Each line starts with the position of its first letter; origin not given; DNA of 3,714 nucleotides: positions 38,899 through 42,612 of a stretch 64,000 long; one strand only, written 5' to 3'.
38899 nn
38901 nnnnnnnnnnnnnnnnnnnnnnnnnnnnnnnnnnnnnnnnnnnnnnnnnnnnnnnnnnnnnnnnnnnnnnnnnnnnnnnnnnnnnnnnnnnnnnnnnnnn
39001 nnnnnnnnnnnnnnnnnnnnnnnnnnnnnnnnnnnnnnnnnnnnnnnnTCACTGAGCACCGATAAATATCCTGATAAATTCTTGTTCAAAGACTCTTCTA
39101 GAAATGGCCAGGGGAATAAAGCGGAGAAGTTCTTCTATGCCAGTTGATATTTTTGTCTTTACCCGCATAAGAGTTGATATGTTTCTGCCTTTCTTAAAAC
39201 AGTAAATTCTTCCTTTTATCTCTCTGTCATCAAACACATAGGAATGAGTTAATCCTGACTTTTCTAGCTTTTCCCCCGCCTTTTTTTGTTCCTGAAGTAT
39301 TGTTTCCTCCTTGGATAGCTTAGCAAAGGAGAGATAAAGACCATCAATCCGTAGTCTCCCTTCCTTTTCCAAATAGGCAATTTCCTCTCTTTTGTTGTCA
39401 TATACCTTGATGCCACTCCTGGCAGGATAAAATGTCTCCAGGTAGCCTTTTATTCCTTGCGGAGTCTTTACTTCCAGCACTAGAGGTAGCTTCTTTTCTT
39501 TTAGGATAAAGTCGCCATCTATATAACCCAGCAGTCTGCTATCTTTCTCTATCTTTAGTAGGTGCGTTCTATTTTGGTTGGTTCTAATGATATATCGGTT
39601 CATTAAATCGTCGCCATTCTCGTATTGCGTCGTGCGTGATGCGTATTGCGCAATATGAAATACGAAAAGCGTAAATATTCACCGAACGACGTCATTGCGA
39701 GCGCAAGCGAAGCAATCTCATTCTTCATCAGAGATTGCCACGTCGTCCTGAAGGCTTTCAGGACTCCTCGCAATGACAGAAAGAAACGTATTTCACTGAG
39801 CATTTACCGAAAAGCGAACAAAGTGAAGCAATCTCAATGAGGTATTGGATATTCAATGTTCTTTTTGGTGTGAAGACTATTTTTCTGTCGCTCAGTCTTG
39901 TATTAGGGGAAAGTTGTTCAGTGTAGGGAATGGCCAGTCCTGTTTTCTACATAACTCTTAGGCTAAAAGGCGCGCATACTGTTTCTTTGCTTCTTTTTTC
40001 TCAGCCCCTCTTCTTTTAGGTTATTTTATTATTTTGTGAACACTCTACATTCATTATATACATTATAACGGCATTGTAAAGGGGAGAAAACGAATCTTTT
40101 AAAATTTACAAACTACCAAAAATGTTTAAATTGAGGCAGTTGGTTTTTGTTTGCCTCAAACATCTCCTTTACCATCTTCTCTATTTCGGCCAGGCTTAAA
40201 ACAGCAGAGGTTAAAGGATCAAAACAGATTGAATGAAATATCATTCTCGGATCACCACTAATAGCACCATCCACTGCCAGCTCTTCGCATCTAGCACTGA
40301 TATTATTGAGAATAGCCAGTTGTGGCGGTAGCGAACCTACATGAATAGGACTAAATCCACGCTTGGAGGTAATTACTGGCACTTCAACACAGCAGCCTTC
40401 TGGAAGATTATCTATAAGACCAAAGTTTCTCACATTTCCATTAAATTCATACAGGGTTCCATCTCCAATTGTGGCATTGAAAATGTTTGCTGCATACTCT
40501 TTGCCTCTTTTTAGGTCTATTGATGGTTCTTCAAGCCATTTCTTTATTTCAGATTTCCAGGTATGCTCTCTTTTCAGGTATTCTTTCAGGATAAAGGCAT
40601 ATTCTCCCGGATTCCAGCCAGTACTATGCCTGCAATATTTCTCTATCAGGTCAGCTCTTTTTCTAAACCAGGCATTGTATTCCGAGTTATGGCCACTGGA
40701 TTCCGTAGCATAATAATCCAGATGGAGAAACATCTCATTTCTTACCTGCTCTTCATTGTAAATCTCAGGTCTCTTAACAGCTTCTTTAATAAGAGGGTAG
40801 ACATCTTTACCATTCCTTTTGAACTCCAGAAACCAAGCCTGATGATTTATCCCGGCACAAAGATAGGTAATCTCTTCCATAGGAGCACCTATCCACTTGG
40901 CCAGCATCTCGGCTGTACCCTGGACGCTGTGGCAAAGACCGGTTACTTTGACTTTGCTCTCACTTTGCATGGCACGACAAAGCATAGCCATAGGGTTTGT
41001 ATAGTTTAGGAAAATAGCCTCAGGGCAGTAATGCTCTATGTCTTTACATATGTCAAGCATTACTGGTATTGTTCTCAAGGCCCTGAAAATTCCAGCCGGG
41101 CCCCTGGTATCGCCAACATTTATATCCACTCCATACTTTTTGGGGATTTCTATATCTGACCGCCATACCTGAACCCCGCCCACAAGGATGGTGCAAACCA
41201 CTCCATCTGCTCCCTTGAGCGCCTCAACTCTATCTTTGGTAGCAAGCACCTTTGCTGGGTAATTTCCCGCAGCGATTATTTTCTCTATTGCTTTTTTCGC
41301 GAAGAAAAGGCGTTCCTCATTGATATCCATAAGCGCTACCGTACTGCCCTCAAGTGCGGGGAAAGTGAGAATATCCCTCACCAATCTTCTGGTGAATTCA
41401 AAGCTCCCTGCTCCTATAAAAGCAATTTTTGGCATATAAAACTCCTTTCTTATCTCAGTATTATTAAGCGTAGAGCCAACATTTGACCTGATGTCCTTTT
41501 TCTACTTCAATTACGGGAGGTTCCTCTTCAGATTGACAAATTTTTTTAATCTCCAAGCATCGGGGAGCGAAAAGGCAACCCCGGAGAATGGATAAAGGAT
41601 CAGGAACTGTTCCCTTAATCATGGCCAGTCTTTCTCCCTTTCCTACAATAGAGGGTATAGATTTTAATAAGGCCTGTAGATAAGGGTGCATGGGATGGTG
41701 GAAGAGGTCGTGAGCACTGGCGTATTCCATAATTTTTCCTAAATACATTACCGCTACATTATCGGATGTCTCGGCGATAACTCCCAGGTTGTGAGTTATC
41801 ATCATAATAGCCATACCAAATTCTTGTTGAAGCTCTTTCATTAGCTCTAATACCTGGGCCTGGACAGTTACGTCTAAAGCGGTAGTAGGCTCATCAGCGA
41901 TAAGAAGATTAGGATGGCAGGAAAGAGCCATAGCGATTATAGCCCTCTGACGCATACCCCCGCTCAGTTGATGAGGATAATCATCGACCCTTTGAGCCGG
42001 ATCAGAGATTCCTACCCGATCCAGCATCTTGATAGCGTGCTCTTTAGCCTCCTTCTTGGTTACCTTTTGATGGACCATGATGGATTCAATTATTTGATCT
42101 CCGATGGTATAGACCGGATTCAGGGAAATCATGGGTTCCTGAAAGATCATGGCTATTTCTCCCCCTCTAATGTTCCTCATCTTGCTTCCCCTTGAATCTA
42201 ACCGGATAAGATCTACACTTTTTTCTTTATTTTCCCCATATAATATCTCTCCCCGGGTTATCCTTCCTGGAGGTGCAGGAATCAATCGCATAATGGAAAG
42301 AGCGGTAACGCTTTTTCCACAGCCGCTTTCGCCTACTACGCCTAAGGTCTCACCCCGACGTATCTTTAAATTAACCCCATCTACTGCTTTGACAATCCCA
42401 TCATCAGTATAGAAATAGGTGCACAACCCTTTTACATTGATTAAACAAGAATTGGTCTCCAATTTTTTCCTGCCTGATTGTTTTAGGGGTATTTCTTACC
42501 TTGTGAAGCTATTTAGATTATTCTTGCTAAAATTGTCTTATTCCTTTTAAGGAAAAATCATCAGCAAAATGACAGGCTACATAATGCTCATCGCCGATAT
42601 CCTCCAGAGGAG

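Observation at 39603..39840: Multi-hairpin ~100-nt element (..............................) present in at least four copies; candidate small RNA or MITE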

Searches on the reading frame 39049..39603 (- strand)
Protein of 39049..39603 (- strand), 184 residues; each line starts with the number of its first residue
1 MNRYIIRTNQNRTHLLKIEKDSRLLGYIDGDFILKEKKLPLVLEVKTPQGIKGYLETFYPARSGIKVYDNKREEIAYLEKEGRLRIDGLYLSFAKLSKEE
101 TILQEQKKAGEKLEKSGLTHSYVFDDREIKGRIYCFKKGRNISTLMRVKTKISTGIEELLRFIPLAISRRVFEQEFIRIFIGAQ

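Call 10: search_protein_families(library=pfam, proteins=[window:39049-39603:-])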
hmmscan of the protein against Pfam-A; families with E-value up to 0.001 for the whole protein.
window:39049-39603:- (184 aa): 0 families

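Call 14: find_encoding_contigs(protein=window:39049-39603:-, flank=10000, max_places=6)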
Protein window:39049-39603:- (184 aa): no gene with exactly this product is on record in the collection.

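Call 68: search_protein_families(library=padloc, proteins=[window:39049-39603:-], max_evalue=0.01)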
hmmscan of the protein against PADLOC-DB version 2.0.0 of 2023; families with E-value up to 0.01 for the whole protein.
window:39049-39603:- (184 aa): 0 families

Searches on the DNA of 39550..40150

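Call 13: search_rna_families(source=window, start=39550, end=40150, threshold=evalue, max_evalue=10)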
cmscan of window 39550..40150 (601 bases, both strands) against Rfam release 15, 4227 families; matches with E-value up to 10: 3.
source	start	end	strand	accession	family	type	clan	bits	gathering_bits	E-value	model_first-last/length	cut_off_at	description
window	39907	40054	-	RF02157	NPPA-AS1_2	Gene; lncRNA;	-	18.7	60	1.7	1-150/150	no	NPPA antisense RNA 1 conserved region 2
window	39952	40101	+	RF02148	MESTIT1_1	Gene; lncRNA;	-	18.4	50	4.4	1-144/144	no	MEST intronic transcript 1, antisense RNA conserved region 1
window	39711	39739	-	RF04268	mir-512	Gene; miRNA;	-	14.8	94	8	28-57/84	no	mir-512 microRNA precursor family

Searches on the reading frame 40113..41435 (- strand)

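Call 10: search_protein_families(library=pfam, proteins=[window:40113-41435:-])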
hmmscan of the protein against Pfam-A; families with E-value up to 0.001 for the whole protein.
window:40113-41435:- (440 aa): 2 families
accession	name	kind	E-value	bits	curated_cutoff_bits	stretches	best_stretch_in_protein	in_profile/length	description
PF02056.22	Glyco_hydro_4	-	9.5e-56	188.7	23.2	1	3-182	1-181/183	Family 4 glycosyl hydrolase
PF11975.13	Glyco_hydro_4C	-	1.3e-47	163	24.1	1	193-409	1-211/211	Family 4 glycosyl hydrolase C-terminal domain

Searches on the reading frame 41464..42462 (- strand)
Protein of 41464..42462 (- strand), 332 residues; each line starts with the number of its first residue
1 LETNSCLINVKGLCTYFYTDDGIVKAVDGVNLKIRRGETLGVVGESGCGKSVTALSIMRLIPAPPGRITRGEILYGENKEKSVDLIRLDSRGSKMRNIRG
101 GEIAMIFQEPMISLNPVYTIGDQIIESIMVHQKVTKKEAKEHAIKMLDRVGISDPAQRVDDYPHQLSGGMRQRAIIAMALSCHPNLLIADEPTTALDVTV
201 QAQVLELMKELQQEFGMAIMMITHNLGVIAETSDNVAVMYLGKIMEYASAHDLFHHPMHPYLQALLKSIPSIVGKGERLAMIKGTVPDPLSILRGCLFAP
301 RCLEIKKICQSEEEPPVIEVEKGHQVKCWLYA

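Call 10: search_protein_families(library=pfam, proteins=[window:41464-42462:-])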
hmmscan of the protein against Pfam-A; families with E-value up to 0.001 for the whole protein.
window:41464-42462:- (332 aa): 4 families
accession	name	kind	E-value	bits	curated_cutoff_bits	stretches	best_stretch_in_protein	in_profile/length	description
PF00005.33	ABC_tran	-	1.4e-28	100.6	25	1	28-194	2-137/137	ABC transporter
PF08352.17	oligo_HPY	-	6.6e-17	62.1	27.1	1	245-309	1-65/65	Oligopeptide/dipeptide transporter, C-terminal region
PF13304.12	AAA_21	-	2.5e-05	24.9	27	1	160-229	232-303/304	AAA domain, putative AbiEii toxin, Type IV TA system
PF02463.25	SMC_N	-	0.00018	21.5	40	1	42-239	29-212/220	RecF/RecN/SMC N terminal domain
